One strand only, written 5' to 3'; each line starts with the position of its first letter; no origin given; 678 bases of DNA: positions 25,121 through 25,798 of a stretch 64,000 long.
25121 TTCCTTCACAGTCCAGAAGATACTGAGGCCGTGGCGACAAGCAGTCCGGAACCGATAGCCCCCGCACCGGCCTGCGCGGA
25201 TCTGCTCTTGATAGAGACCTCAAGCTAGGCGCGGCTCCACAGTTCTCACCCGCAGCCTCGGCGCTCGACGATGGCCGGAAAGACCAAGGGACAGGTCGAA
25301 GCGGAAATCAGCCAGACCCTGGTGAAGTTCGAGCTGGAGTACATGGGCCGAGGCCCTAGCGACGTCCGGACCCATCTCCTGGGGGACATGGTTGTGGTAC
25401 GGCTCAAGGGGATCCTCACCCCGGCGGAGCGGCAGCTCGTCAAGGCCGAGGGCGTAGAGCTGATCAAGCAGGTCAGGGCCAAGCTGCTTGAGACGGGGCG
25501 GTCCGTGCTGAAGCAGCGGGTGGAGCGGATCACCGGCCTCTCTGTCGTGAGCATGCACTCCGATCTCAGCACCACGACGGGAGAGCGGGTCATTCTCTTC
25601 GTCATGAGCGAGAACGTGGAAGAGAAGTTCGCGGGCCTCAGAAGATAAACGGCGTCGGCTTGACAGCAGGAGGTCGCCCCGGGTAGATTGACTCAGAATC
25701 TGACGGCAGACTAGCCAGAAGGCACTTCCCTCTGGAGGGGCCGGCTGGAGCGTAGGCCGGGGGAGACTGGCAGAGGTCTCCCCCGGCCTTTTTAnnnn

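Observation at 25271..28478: RpoD-like sigma-70 gene bracketed by three DUF2294 paralogues and a small CxxC zinc-finger gene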

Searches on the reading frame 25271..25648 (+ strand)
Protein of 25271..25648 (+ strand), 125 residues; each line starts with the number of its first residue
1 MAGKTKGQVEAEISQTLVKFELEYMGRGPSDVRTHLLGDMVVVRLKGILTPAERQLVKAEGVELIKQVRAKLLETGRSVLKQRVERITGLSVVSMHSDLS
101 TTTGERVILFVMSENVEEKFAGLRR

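Call 3: search_protein_families(library=pfam, proteins=[window:25271-25648:+], max_evalue=0.01)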
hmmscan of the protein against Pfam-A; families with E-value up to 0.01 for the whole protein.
window:25271-25648:+ (125 aa): 1 family
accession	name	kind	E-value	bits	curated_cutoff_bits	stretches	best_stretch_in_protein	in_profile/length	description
PF10057.14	MpsC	-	2.4e-37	127.8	23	1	5-113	1-110/111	Na+-translocating membrane potential-generating system (MpsC)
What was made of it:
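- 25271..25648 (+): A-type DUF2294 protein, 125 aa, pI 9.6. It is the conserved member of the family here and is always adjacent to the leader RNA. PF10057, 127.8 bits (call 3).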

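Call 4: search_protein_families(library=ncbifam, proteins=[window:25271-25648:+], max_evalue=0.01)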
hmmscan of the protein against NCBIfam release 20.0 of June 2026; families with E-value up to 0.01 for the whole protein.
window:25271-25648:+ (125 aa): 0 families

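Call 22: search_solved_structures(query=window:25271-25648:+, max_evalue=1)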
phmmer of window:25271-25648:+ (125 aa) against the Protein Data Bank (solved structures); distinct sequences matched with E-value up to 1: 9.
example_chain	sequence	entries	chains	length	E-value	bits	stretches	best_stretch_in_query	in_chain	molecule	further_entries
9lox_B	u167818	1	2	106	0.32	14.6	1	41-108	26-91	Histone H4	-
7wlr_B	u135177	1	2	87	0.42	14.2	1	44-108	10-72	Histone H4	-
9lrv_B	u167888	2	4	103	0.5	13.9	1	44-108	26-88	Histone H4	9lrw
7xay_E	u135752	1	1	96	0.52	13.9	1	44-108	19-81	Histone H4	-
1id3_B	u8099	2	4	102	0.58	13.7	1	44-108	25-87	HISTONE H4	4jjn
8x2x_B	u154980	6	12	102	0.58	13.7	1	44-108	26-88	Histone H4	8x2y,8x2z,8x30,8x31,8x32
4kud_B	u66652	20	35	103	0.59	13.7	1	44-108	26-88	Histone H4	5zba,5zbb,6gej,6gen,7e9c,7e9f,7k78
7on1_b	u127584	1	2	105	0.62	13.6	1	44-108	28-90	Histone H4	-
6qld_b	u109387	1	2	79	0.8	13.3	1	45-108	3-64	Histone H4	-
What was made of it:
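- Tried and rejected: The sequence search of PDB with A gave only noise, histone H4 at E above 0.3 (call 22).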

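Call 36: find_homologous_proteins(query=window:25271-25648:+, max_evalue=0.001)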
Query window:25271-25648:+ (125 aa): 241 proteins with E <= 0.001 among 255 candidates; the best 120 are listed.
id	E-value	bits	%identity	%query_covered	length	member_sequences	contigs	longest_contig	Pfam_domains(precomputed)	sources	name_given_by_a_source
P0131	7.1e-70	250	100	100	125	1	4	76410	PF10057.15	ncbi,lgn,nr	ncbi:MAG: DUF2294 domain-containing protein [Candidatus Rokubacteria bacterium]|nr:DUF2294 domain-co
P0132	2.4e-64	232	93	100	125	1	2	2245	PF10057.15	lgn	-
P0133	2.9e-64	232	94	100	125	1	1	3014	PF10057.15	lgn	-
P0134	6.1e-64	231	92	100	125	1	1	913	PF10057.15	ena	-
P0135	1.2e-63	230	92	100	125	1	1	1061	PF10057.15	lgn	-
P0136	4.5e-63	228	93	100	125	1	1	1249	PF10057.15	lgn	-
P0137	6.6e-63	228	92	100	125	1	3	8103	PF10057.15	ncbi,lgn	-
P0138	1.2e-62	227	91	100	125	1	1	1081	PF10057.15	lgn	-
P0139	4.9e-62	225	90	100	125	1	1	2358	PF10057.15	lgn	-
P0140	6.6e-62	224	90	100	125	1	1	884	PF10057.15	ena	-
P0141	6.7e-62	224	89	100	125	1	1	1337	PF10057.15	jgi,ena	-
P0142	4.9e-61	222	88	100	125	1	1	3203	PF10057.15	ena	-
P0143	6.8e-61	221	88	100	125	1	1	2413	PF10057.15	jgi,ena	-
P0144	8.8e-61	221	89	100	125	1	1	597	PF10057.15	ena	-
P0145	2.0e-60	220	87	100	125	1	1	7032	PF10057.15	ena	-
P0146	2.2e-60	219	89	100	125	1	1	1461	PF10057.15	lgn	-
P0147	3.4e-60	219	87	100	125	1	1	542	PF10057.15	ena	-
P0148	5.1e-60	218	87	100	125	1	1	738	PF10057.15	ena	-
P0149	5.1e-60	218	86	100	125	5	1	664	PF10057.15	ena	-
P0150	6.0e-60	218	89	100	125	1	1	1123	PF10057.15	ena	-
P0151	1.5e-59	217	86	100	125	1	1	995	PF10057.15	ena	-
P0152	2.1e-59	216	86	100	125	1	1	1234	PF10057.15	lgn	-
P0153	2.2e-59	216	86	100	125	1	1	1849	PF10057.15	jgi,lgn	-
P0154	3.0e-59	216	86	100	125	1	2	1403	PF10057.15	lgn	-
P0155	4.0e-59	215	86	100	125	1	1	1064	PF10057.15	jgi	-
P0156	6.9e-59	215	85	100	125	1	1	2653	PF10057.15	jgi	jgi:uncharacterized protein YbcI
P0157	7.4e-59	215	86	100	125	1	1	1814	PF10057.15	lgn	-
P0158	1.4e-58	214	86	100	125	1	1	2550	PF10057.15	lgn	-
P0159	2.4e-58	213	86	100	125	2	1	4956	PF10057.15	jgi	-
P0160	1.9e-57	210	85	100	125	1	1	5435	PF10057.15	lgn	-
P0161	1.3e-55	204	82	98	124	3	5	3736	PF10057.15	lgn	-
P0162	8.5e-53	195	80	97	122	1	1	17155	PF10057.15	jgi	jgi:uncharacterized protein YbcI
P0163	2.7e-51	190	73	99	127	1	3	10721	PF10057.15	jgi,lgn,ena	-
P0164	6.9e-50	186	74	96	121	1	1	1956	PF10057.15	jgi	jgi:uncharacterized protein YbcI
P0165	7.2e-50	186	74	96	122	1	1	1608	PF10057.15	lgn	-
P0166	8.9e-50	185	74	96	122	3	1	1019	PF10057.15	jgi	-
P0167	1.1e-49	185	73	99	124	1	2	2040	PF10057.15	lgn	-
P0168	1.3e-49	185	74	97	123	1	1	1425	PF10057.15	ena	-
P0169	1.6e-49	184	73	97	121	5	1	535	PF10057.15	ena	-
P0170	1.6e-49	184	74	97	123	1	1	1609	PF10057.15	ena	-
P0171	1.7e-49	184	74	97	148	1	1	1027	PF10057.15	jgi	jgi:uncharacterized protein YbcI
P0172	1.7e-49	184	74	96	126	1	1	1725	PF10057.15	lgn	-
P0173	4.2e-49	183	73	96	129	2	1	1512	PF10057.15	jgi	-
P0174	4.2e-49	183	72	99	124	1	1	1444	PF10057.15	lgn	-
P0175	8.1e-49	182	73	97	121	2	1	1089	PF10057.15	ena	-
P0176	1.1e-48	182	74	97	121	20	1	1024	PF10057.15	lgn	-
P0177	1.4e-48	182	71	96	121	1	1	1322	PF10057.15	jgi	-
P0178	2.2e-48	181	71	96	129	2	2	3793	PF10057.15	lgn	-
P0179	6.7e-48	179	72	96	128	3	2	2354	PF10057.15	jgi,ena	-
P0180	7.7e-48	179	70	97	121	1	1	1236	PF10057.15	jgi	-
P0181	9.7e-48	179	72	97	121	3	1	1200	PF10057.15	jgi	jgi:uncharacterized protein YbcI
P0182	1.1e-47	179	70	98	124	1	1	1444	PF10057.15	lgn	-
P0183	1.1e-47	179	73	97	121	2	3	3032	PF10057.15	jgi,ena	-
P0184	1.1e-47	179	73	97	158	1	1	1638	PF10057.15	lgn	-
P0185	2.8e-47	177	71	96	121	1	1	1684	PF10057.15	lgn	-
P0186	3.1e-47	177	70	97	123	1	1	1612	PF10057.15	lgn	-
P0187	4.9e-47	176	69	97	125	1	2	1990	PF10057.15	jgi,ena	-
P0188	8.3e-47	176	70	97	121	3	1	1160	PF10057.15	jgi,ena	-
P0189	4.4e-46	173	68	96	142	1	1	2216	PF10057.15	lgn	-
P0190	4.8e-46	173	71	97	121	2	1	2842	PF10057.15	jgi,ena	-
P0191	1.2e-45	172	67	95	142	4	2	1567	PF10057.15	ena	-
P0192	1.3e-45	172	67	95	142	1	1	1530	PF10057.15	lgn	-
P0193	1.4e-45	172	68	95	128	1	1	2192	PF10057.15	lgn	-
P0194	1.8e-45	171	68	96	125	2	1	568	PF10057.15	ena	-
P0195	1.9e-45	171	73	90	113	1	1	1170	PF10057.15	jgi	-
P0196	5.8e-45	170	72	90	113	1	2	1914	PF10057.15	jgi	-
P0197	7.3e-45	169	72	90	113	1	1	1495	PF10057.15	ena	-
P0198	8.5e-45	169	66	94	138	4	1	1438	PF10057.15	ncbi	-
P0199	9.5e-45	169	71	90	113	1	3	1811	PF10057.15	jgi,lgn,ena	-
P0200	1.0e-44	169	66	97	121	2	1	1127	PF10057.15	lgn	-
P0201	1.2e-44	169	71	90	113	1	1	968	PF10057.15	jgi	-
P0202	1.5e-44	168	71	90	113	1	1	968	PF10057.15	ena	-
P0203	1.7e-44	168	65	95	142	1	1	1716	PF10057.15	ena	-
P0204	1.8e-44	168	70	90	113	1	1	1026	PF10057.15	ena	-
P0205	2.1e-44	168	67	96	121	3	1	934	PF10057.15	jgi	-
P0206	2.2e-44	168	70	90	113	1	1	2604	PF10057.15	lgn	-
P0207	2.4e-44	168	67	94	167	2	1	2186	PF10057.15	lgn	-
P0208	2.5e-44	168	70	90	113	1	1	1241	PF10057.15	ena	-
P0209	2.5e-44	168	70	90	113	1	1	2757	PF10057.15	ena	-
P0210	3.0e-44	168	67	96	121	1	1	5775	PF10057.15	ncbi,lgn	-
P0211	3.3e-44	167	68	93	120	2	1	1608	PF10057.15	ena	-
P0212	3.4e-44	167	67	94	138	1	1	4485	PF10057.15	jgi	-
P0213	3.4e-44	167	67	97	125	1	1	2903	PF10057.15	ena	-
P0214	3.7e-44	167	70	90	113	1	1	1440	PF10057.15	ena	-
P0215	4.5e-44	167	70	90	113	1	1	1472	PF10057.15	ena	-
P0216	4.9e-44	167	66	97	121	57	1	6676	PF10057.15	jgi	jgi:uncharacterized protein YbcI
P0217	7.2e-44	166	70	90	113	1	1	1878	PF10057.15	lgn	-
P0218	7.3e-44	166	66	94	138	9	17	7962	PF10057.15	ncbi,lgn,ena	ncbi:MAG: DUF2294 domain-containing protein [candidate division NC10 bacterium]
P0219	8.8e-44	166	68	96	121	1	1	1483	PF10057.15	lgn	-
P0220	9.0e-44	166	65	94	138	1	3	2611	PF10057.15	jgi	jgi:uncharacterized protein YbcI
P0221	1.5e-43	165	70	90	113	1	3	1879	PF10057.15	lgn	-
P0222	1.9e-43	165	73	90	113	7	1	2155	PF10057.15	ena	-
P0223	1.9e-43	165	67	94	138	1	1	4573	PF10057.15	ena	-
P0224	2.9e-43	164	65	94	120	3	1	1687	PF10057.15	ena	-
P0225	4.6e-43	164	69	90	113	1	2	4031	PF10057.15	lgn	-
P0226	4.8e-43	164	67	95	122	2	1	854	PF10057.15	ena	-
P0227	9.7e-43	163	68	94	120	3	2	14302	PF10057.15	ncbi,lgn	-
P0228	1.3e-42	162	67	95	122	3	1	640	PF10057.15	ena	-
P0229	1.6e-42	162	64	94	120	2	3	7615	PF10057.15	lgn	-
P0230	2.1e-42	162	69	90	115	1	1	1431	PF10057.15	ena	-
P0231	4.8e-42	160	67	94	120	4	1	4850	PF10057.15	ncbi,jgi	-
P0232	5.6e-42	160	64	94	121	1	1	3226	PF10057.15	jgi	-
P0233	6.3e-42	160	63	94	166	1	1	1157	PF10057.15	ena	-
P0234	1.6e-41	159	63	94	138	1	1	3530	PF10057.15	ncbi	-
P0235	2.6e-41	158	65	93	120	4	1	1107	PF10057.15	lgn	-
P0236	5.1e-41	157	65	94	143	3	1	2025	PF10057.15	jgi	jgi:uncharacterized protein YbcI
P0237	3.0e-40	155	64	94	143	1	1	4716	PF10057.15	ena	-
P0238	1.4e-39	153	64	95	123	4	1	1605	PF10057.15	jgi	jgi:uncharacterized protein YbcI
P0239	5.7e-39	151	62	97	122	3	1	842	PF10057.15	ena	-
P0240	2.4e-38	149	73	83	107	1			PF10057.15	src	-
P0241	2.5e-37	145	60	94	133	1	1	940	PF10057.15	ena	-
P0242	6.1e-37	144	57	98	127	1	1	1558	PF10057.15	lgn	-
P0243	2.9e-36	142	55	94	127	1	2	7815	PF10057.15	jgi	jgi:uncharacterized protein YbcI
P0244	4.6e-35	138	60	91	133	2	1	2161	PF10057.15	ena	-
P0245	9.9e-35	137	56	90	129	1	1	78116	PF10057.15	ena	-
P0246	1.7e-33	133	55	89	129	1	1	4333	PF10057.15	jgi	jgi:uncharacterized protein YbcI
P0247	2.8e-33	132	56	94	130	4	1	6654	PF10057.15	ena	-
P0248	3.8e-33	132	55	89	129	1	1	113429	PF10057.15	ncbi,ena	-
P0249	4.0e-33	132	56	94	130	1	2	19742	PF10057.15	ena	-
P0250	5.1e-33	131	81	68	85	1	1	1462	PF10057.15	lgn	-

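Call 37: find_encoding_contigs(protein=P0131, flank=4000, max_places=4)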
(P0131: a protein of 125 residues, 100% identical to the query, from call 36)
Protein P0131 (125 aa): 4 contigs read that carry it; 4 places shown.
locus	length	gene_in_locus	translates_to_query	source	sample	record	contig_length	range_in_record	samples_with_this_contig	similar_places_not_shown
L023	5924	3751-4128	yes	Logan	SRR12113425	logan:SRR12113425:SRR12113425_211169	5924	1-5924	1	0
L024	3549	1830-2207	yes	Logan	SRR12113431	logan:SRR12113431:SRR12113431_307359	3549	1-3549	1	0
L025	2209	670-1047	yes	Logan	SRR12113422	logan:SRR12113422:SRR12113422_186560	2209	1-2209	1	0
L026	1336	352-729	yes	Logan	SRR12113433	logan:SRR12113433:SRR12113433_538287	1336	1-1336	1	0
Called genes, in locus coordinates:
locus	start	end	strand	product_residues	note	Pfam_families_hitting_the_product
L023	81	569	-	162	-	PF11821:ActD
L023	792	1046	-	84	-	PF07076:DUF1344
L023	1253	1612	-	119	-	-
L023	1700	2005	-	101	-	PF13453:Zn_ribbon_TFIIB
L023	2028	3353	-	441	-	PF01699:Na_Ca_ex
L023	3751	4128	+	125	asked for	PF10057:MpsC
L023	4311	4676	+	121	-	PF10057:MpsC (weak)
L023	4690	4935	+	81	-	-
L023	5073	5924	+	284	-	?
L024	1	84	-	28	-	?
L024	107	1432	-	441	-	PF01699:Na_Ca_ex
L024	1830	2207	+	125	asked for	PF10057:MpsC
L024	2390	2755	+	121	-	PF10057:MpsC (weak)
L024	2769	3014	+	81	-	-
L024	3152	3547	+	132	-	?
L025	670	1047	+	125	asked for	PF10057:MpsC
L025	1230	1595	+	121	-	PF10057:MpsC (weak)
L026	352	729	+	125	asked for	PF10057:MpsC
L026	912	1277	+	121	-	PF10057:MpsC (weak)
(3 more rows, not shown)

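Call 38: find_encoding_contigs(protein=P0162, flank=6000, max_places=3)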
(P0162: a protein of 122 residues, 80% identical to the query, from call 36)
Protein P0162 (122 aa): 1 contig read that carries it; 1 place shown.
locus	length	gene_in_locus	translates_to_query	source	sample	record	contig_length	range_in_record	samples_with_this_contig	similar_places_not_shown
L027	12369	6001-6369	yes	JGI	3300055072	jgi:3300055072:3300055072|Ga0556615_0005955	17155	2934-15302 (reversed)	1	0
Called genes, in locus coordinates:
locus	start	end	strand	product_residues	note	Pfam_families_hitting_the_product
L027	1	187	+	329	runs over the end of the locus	PF01012:ETF, PF00766:ETF_alpha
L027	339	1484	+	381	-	PF02771:Acyl-CoA_dh_N, PF02770:Acyl-CoA_dh_M, PF00441:Acyl-CoA_dh_1, PF08028:Acyl-CoA_dh_2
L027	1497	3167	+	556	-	PF01642:MM_CoA_mutase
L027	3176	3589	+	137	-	PF11969:DcpS_C, PF01230:HIT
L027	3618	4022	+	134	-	PF02310:B12-binding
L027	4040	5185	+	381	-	PF02771:Acyl-CoA_dh_N, PF02770:Acyl-CoA_dh_M, PF00441:Acyl-CoA_dh_1, PF08028:Acyl-CoA_dh_2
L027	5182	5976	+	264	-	PF00378:ECH_1, PF16113:ECH_2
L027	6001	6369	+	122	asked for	PF10057:MpsC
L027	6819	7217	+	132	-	PF01258:zf-dskA_traR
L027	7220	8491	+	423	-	PF00140:Sigma70_r1_2 (weak), PF04542:Sigma70_r2, PF04539:Sigma70_r3, PF04545:Sigma70_r4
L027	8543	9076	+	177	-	-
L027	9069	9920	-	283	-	PF00528:BPD_transp_1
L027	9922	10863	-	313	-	PF00528:BPD_transp_1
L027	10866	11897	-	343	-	PF00005:ABC_tran, PF13304:AAA_21 (faint)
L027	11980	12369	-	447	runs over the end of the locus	PF01547:SBP_bac_1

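Call 39: find_encoding_contigs(protein=P0248, flank=6000, max_places=3)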
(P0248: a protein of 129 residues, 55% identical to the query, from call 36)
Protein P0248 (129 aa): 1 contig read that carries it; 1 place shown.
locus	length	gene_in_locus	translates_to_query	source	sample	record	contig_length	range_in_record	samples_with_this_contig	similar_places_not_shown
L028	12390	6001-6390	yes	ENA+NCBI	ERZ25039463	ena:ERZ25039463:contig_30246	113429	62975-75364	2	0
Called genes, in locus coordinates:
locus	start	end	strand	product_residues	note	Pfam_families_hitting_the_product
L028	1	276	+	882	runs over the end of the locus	PF00690:Cation_ATPase_N, PF00122:E1-E2_ATPase, PF00702:Hydrolase, PF13246:Cation_ATPase, PF00689:Cation_ATPase_C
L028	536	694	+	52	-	PF01679:Pmp3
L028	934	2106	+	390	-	PF00122:E1-E2_ATPase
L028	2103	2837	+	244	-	PF00702:Hydrolase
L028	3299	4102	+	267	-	PF18306:LDcluster4, PF03641:Lysine_decarbox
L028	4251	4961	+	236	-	PF00773:RNB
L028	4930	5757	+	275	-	PF00773:RNB, PF18614:RNase_II_C_S1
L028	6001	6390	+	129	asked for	PF10057:MpsC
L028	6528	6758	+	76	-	PF10025:DUF2267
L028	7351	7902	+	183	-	PF13358:DDE_3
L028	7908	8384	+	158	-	-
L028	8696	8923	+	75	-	-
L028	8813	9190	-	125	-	-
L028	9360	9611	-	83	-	-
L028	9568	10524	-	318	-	PF01082:Cu2_monooxygen (faint)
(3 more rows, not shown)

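Call 42: find_encoding_contigs(protein=P0218, flank=5000, max_places=10)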
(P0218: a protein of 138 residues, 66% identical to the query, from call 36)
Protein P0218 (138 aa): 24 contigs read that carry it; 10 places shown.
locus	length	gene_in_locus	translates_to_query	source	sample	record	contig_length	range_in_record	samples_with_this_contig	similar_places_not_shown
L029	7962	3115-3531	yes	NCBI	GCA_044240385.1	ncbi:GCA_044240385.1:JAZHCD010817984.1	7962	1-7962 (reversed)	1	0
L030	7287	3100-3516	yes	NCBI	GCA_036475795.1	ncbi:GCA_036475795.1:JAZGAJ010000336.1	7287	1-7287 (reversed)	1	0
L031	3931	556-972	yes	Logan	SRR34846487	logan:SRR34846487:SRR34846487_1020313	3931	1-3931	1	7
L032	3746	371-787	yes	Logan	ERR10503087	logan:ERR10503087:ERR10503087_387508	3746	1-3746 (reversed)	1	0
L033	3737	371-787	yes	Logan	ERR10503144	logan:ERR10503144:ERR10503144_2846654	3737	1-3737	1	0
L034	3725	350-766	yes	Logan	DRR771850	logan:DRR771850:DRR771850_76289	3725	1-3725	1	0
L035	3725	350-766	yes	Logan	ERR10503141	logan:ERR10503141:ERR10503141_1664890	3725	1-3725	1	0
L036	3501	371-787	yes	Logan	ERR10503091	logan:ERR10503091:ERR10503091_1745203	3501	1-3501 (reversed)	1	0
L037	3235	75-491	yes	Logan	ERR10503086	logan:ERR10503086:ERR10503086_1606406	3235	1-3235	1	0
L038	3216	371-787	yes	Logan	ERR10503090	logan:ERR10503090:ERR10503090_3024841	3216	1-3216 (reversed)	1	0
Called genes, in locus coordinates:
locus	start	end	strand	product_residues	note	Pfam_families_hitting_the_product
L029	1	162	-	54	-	?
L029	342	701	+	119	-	-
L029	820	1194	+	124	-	PF07238:PilZ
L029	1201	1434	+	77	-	-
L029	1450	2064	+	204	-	-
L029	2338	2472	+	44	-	-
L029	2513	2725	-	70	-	-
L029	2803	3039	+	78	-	-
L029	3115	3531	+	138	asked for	PF10057:MpsC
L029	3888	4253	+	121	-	PF10057:MpsC (weak)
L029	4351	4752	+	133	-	PF01258:zf-dskA_traR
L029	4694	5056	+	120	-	-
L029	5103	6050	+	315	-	PF01259:SAICAR_synt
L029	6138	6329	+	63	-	-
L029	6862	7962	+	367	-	?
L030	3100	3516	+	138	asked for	PF10057:MpsC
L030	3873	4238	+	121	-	PF10057:MpsC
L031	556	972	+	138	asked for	PF10057:MpsC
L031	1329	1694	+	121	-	PF10057:MpsC (weak)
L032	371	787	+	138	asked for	PF10057:MpsC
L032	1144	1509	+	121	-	PF10057:MpsC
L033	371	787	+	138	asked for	PF10057:MpsC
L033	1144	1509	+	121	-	PF10057:MpsC (weak)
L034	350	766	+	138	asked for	PF10057:MpsC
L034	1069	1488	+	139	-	PF10057:MpsC (weak)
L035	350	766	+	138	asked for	PF10057:MpsC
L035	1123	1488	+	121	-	PF10057:MpsC (weak)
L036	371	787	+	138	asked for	PF10057:MpsC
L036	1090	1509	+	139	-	PF10057:MpsC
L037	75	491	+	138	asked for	PF10057:MpsC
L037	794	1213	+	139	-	PF10057:MpsC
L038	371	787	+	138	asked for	PF10057:MpsC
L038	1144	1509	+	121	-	PF10057:MpsC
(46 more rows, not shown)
